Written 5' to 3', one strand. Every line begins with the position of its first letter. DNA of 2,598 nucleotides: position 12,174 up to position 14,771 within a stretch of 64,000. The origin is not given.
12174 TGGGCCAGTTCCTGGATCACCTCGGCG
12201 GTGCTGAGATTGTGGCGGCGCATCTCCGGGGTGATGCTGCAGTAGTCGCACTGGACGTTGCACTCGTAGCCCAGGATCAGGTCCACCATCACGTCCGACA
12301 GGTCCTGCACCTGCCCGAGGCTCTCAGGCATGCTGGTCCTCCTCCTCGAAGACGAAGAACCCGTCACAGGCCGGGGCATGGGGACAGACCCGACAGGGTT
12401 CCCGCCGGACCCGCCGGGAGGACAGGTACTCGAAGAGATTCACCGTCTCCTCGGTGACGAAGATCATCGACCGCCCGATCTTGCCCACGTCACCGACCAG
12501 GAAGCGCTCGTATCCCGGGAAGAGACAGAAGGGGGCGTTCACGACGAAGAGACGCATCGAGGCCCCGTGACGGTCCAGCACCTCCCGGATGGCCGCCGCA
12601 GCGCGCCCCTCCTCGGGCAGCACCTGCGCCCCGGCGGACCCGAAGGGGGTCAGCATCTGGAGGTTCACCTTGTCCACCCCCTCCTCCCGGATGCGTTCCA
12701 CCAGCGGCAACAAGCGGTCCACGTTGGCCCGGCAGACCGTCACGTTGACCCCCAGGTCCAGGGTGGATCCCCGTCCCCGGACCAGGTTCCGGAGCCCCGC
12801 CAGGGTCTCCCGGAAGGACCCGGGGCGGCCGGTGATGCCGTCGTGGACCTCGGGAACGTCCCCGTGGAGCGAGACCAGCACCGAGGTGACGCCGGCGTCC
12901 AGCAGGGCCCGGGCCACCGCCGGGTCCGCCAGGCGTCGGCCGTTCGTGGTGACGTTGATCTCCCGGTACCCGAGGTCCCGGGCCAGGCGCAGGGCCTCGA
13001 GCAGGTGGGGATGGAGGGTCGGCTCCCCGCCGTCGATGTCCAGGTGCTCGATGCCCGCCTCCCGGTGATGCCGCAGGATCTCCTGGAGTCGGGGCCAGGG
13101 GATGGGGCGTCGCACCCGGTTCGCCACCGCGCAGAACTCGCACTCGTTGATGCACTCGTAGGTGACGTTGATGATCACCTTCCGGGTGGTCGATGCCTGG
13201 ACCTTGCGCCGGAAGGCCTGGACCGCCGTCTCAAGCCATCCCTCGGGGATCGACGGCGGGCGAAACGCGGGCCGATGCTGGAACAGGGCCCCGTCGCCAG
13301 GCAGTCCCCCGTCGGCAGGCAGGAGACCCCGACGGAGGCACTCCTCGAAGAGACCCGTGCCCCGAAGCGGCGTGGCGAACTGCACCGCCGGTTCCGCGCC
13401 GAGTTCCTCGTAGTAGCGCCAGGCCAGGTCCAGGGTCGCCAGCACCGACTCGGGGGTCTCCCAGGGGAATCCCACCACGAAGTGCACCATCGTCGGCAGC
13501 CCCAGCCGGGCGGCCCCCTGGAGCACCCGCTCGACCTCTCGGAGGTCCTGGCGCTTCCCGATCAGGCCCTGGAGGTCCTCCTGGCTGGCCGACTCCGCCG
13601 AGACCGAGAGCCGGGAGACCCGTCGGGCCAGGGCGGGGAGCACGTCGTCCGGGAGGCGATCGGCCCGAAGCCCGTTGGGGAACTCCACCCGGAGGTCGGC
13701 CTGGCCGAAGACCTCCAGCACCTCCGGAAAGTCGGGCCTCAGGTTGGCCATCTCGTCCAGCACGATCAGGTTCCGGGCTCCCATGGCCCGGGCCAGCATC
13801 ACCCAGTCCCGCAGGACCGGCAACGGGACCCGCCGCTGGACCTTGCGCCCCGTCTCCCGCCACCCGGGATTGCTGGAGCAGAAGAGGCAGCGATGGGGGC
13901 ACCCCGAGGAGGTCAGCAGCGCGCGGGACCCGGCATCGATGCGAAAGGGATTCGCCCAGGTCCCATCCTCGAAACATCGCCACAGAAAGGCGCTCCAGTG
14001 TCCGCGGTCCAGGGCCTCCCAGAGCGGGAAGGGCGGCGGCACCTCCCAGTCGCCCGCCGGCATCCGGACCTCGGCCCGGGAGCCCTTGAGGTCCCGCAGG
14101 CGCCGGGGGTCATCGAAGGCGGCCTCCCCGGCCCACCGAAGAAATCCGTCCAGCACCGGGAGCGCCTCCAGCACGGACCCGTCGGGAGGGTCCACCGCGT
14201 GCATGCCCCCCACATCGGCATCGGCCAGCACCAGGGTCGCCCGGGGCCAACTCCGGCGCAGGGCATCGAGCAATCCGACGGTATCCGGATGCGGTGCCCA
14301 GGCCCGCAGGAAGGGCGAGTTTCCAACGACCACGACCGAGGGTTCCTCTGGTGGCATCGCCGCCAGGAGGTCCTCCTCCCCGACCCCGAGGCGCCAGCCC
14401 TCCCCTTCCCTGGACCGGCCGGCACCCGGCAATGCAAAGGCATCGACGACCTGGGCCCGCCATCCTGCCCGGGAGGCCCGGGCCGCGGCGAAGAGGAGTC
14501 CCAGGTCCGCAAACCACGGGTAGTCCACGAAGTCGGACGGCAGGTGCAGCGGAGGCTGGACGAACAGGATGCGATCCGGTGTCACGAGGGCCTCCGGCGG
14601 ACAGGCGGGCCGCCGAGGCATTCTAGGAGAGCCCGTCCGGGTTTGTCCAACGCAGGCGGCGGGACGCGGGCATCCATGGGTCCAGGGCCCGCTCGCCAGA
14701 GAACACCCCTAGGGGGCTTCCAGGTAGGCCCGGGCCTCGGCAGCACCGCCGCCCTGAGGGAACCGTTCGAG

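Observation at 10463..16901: Operon with three radical-SAM domains, a Cys-cluster methyltransferase and two DUF4339/GYF-like proteins, a candidate undescribed maturation system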

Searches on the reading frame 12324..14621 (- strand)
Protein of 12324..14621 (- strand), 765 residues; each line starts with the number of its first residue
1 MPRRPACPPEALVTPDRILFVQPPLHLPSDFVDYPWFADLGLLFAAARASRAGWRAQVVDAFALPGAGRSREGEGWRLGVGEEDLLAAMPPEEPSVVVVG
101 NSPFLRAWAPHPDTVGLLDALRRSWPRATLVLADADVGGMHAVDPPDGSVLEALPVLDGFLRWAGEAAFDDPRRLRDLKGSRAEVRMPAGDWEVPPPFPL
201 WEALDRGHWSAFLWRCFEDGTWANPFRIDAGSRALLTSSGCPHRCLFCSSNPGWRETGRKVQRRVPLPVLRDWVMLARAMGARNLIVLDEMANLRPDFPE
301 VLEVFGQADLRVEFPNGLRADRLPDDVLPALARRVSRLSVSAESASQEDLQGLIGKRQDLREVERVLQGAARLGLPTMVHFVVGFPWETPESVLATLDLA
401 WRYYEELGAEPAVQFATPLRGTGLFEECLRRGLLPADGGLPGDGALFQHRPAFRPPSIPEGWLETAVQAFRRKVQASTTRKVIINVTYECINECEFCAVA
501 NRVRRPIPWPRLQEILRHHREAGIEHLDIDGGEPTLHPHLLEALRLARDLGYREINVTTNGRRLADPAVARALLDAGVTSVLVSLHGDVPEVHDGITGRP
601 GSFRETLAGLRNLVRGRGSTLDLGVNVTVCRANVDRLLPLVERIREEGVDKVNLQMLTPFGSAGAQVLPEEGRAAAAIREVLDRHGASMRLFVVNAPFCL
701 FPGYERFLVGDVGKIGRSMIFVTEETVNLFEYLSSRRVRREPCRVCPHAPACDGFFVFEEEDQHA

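Call 8: search_protein_families(library=pfam, proteins=[window:12324-14621:-], max_evalue=0.1)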
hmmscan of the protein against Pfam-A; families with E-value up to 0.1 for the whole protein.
window:12324-14621:- (765 aa): 3 families
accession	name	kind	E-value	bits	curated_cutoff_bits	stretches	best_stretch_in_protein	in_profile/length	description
PF04055.27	Radical_SAM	-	9.3e-37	127.2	29.5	2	484-615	1-138/166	Radical SAM superfamily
PF13353.11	Fer4_12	-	0.0011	19.8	22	0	231-257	5-31/137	4Fe-4S single cluster domain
PF13704.12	Glyco_tranf_2_4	-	0.059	14.3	27.5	0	509-527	4-22/98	Glycosyl transferase family 2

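Call 9: search_protein_families(library=ncbifam, proteins=[window:12324-14621:-], max_evalue=0.1)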
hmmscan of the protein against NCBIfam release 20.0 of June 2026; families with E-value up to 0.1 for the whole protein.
window:12324-14621:- (765 aa): 72 families (the best 25 are shown)
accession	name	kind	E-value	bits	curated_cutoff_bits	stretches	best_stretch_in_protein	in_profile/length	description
NF038332.1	rSAM_rare_HxsC4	exception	1.1e-31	110.2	500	1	473-701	8-244/335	radical SAM protein HxsC4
TIGR03977.1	rSAM_pair_HxsC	equivalog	5.2e-24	84.6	267.9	1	481-702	26-254/292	His-Xaa-Ser system radical SAM maturase HxsC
TIGR02668.1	moaA_archaeal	equivalog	8.1e-21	74.3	325.25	1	480-683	10-211/303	GTP 3',8-cyclase MoaA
TIGR04251.1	SCM_rSAM_ScmF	equivalog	1.8e-19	70.4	400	1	506-672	36-195/353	SynChlorMet cassette radical SAM/SPASM protein ScmF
NF001199.0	PRK00164.2-1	equivalog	4e-17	62.3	231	1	481-643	13-174/308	GTP 3',8-cyclase MoaA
TIGR02666.1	moaA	equivalog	1.9e-16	60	284.05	1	480-650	10-186/336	GTP 3',8-cyclase MoaA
TIGR02109.1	PQQ_syn_pqqE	equivalog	1.6e-15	56.9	381.35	1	481-681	8-209/358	pyrroloquinoline quinone biosynthesis protein PqqE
TIGR04303.1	GeoRSP_rSAM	equivalog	2.4e-15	56.9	400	1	486-656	11-176/325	GeoRSP system radical SAM/SPASM protein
TIGR04466.1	rSAM_BlsE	equivalog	3.6e-15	56.2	400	1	482-655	5-173/327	cytosylglucuronate decarboxylase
NF045646.2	rSAM_Se_TrsS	equivalog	5.1e-15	55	490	1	479-600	85-210/441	radical SAM (seleno)protein TrsS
TIGR04545.1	rSAM_ahbD_hemeb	equivalog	1.1e-14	54.6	500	1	520-683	43-199/339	heme b synthase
TIGR04347.1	pseudo_SAM_Halo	equivalog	2.2e-14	53.5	525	1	481-667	39-221/390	TIGR04347 family pseudo-SAM/SPASM protein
TIGR04317.1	W_rSAM_matur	equivalog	3.1e-14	52.9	380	1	479-661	3-188/349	tungsten cofactor oxidoreductase radical SAM maturase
TIGR04053.2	TIGR04053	equivalog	4.7e-14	52.4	395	1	482-665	10-194/366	TIGR04053 family radical SAM/SPASM domain-containing protein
TIGR03962.1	mycofact_rSAM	equivalog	5.7e-14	52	265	1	469-675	3-202/339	mycofactocin radical SAM maturase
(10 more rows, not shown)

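Call 10: find_encoding_contigs(protein=window:12324-14621:-, flank=10000, max_places=4)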
Protein window:12324-14621:- (765 aa): no gene with exactly this product is on record in the collection.

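Call 11: find_homologous_proteins(query=window:12324-14621:-)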
Query window:12324-14621:- (765 aa): 227 proteins with E <= 0.001 among 8000 candidates; the best 120 are listed.
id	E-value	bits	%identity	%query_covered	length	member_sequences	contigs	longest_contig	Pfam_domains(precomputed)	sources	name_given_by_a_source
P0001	0.0e+0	1737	100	98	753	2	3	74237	PF04055.28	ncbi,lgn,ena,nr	ncbi:MAG TPA: radical SAM protein [Myxococcota bacterium]|nr:radical SAM protein [Myxococcota bacter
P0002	0.0e+0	1503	87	98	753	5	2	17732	PF04055.28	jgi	-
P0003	0.0e+0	1477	85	98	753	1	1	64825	PF04055.28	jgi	-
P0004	0.0e+0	1159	69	97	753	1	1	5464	PF04055.28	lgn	-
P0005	0.0e+0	1106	66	97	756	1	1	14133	PF04055.28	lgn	-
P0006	0.0e+0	1085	64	97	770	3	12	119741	PF04055.28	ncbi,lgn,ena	-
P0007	5.9e-281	952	59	97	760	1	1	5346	PF04055.28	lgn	-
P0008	1.6e-276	938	57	95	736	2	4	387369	PF04055.28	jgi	jgi:MoaA/NifB/PqqE/SkfB family radical SAM enzyme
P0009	1.4e-275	934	57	97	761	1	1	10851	PF04055.28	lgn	-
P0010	1.6e-272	924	58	96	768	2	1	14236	PF04055.28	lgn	-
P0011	1.3e-270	918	57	98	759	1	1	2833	PF04055.28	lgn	-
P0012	1.6e-267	908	54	98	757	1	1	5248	PF04055.28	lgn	-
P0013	1.2e-266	905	57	97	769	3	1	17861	PF04055.28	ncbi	-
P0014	2.9e-266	904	56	98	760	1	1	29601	PF04055.28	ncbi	-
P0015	9.9e-266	902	55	97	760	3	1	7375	PF04055.28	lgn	-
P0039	7.8e-241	820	50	97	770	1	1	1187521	PF04055.28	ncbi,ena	-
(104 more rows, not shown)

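Call 12: find_encoding_contigs(protein=P0001, flank=10000, max_places=2)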
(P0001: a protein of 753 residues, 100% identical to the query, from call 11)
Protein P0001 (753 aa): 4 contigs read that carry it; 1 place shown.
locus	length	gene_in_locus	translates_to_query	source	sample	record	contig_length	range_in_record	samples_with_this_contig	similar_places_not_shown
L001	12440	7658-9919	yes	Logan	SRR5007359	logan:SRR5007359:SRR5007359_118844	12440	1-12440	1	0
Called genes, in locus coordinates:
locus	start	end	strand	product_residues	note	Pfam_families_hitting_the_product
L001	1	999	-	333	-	?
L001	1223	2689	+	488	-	-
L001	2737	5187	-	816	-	PF13491:FtsK_4TM, PF17854:FtsK_alpha, PF01580:FtsK_SpoIIIE, PF09397:FtsK_gamma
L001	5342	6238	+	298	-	-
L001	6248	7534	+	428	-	PF07719:TPR_2 (faint), PF00515:TPR_1 (faint), PF13424:TPR_12 (weak), PF13432:TPR_16 (weak), PF14559:TPR_19 (weak)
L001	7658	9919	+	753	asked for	PF04055:Radical_SAM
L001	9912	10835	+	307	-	PF04055:Radical_SAM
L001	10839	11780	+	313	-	PF13489:Methyltransf_23, PF08241:Methyltransf_11, PF08242:Methyltransf_12, PF13649:Methyltransf_25 (weak)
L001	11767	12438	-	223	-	?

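Call 13: find_encoding_contigs(protein=P0039, flank=10000, max_places=2)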
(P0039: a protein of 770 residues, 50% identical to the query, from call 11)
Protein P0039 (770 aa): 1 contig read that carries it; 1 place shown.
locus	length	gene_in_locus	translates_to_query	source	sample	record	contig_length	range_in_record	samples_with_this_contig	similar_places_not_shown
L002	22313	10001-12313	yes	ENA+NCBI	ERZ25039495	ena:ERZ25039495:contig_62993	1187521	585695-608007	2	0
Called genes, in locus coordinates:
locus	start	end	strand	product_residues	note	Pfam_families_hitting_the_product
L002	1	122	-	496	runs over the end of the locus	PF13186:SPASM (faint)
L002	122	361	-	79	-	-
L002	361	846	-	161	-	PF27806:HxsD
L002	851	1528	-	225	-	-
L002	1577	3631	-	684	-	-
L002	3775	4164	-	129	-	-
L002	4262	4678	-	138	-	-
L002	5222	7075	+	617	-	PF04055:Radical_SAM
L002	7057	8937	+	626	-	PF04055:Radical_SAM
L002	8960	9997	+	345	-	PF04055:Radical_SAM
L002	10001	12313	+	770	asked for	PF04055:Radical_SAM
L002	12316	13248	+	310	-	PF04055:Radical_SAM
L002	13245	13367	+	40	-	-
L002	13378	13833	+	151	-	PF27806:HxsD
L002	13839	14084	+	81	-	-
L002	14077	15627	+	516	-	PF13353:Fer4_12, PF04055:Radical_SAM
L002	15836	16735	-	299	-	PF02775:TPP_enzyme_C, PF12367:PFO_beta_C (weak)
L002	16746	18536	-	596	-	PF01558:POR, PF01855:POR_N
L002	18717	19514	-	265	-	PF01738:DLH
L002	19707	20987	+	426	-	-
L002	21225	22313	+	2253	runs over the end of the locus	PF03534:SpvB, PF13517:FG-GAP_3 (faint), PF12256:TcdB_toxin_midN, PF05593:RHS_repeat, PF25023:TEN_YD-shell (weak)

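Call 16: find_related_loci(query=A1, collection=genome_contigs, flank=10000)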
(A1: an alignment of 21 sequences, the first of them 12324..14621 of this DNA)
Query A1 (765 aa) in genome_contigs; peptide patterns used: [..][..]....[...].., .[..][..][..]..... (x = any residue, [..] = any of these).
122 stretches matched a pattern; 75 encode a relative of the query (tblastn E <= 1e-3); 74 distinct loci.
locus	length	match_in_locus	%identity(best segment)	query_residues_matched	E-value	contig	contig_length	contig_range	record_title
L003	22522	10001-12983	87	12-765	0e+0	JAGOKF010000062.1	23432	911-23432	Myxococcota bacterium isolate Go_SlDig_bin_299 Go_SlDig_6097_length_23432_cov_7.722077, whole genome shotgun sequence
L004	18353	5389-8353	66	19-765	0e+0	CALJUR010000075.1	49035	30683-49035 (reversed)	MAG TPA_asm: uncultured Myxococcales bacterium isolate SRR6007444_bin.12_CONCOCT_v1.1_MAG genome assembly, contig: ERZ72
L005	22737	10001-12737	64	17-761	0e+0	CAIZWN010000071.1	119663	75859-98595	MAG: uncultured Myxococcales bacterium isolate Loc080925-8-8m_bin-466 genome assembly, contig: bin-466:71/84, whole geno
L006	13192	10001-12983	55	19-761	0e+0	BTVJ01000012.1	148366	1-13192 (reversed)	MAG: Myxococcales bacterium AMX-MBFR-64 DNA, sequence012, whole genome shotgun sequence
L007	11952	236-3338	57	19-758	0e+0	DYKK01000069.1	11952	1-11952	MAG TPA_asm: Anaeromyxobacter dehalogenans isolate SulCav_AS07-7_70_20 SulCav_AS07_7_5244_length_11952_cov_10_638228, wh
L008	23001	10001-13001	53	17-761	0e+0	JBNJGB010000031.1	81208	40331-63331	MAG: Myxococcota bacterium isolate Y22_60dBSe2.bin.152 NODE_220_length_81208_cov_19.168859, whole genome shotgun sequenc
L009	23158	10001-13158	50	17-761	0e+0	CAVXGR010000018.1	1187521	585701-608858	MAG: uncultured delta proteobacterium isolate MFD02416.bin.1.411 genome assembly, contig: contig_62993, whole genome sho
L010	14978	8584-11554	51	8-760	0e+0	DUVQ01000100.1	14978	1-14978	MAG TPA_asm: Oligoflexales bacterium isolate AS08sgBPME_423 162148_AS08, whole genome shotgun sequence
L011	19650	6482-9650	49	17-761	0e+0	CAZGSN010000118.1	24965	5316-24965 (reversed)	MAG TPA_asm: uncultured Candidatus Binatia bacterium isolate binchicken_co200_33 genome assembly, contig: k141_1144141,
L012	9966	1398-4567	48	13-761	0e+0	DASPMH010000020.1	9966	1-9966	MAG TPA_asm: Terriglobales bacterium isolate SMAG_U12087 k141_125402, whole genome shotgun sequence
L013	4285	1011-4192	48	17-761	0e+0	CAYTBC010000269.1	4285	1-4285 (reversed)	MAG TPA_asm: uncultured Desulfosarcina sp. isolate SRP214966_co3_311 genome assembly, contig: NODE_43341_length_4285_cov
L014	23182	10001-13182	48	17-761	0e+0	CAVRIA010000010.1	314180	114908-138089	MAG: uncultured bacterium isolate MFD05684.bin.1.163 genome assembly, contig: contig_41735, whole genome shotgun sequenc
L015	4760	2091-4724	48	10-761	0e+0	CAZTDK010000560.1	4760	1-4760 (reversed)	MAG TPA_asm: uncultured Candidatus Binatia bacterium isolate binchicken_co54_374 genome assembly, contig: NODE_34608_len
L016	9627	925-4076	48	18-761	0e+0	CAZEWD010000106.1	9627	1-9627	MAG TPA_asm: uncultured Candidatus Binatia bacterium isolate SRP263991_co5_163 genome assembly, contig: NODE_13900_lengt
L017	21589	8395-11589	47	5-761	0e+0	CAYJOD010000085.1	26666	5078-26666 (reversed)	MAG TPA_asm: uncultured Candidatus Binatia bacterium isolate ERP124720_co1_58 genome assembly, contig: NODE_2419_length_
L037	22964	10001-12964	65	13-760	0e+0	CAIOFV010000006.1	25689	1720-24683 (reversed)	MAG: uncultured Myxococcales bacterium isolate MJ-time_bin-5834 genome assembly, contig: bin-5834:006/173, whole genome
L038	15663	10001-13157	45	17-761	0e+0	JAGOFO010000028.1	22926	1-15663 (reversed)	Myxococcota bacterium isolate Go_SlDig_bin_368 Go_SlDig_6272_length_22926_cov_7.477258, whole genome shotgun sequence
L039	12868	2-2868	47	121-761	0e+0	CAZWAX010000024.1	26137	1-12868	MAG TPA_asm: uncultured Polyangiaceae bacterium isolate SRP302447_co1_427 genome assembly, contig: NODE_5044_length_2613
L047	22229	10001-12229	39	17-761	3e-146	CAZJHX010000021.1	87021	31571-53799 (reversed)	MAG TPA_asm: uncultured Myxococcales bacterium isolate binchicken_co141_27 genome assembly, contig: NODE_931_length_8702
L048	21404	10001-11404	60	17-481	7e-146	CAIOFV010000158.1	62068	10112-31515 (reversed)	MAG: uncultured Myxococcales bacterium isolate MJ-time_bin-5834 genome assembly, contig: bin-5834:158/173, whole genome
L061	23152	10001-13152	47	17-761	0e+0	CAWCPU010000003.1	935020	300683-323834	MAG: uncultured delta proteobacterium isolate MFD04944.bin.3.280 genome assembly, contig: contig_40863, whole genome sho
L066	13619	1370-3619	36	8-761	1e-102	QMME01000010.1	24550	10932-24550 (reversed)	MAG: Deltaproteobacteria bacterium isolate B64_G9 B64_Guay9_scaffold_00926, whole genome shotgun sequence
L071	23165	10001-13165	37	17-761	9e-86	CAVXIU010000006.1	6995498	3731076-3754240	MAG: uncultured delta proteobacterium isolate MFD09212.bin.2.188 genome assembly, contig: contig_1259, whole genome shot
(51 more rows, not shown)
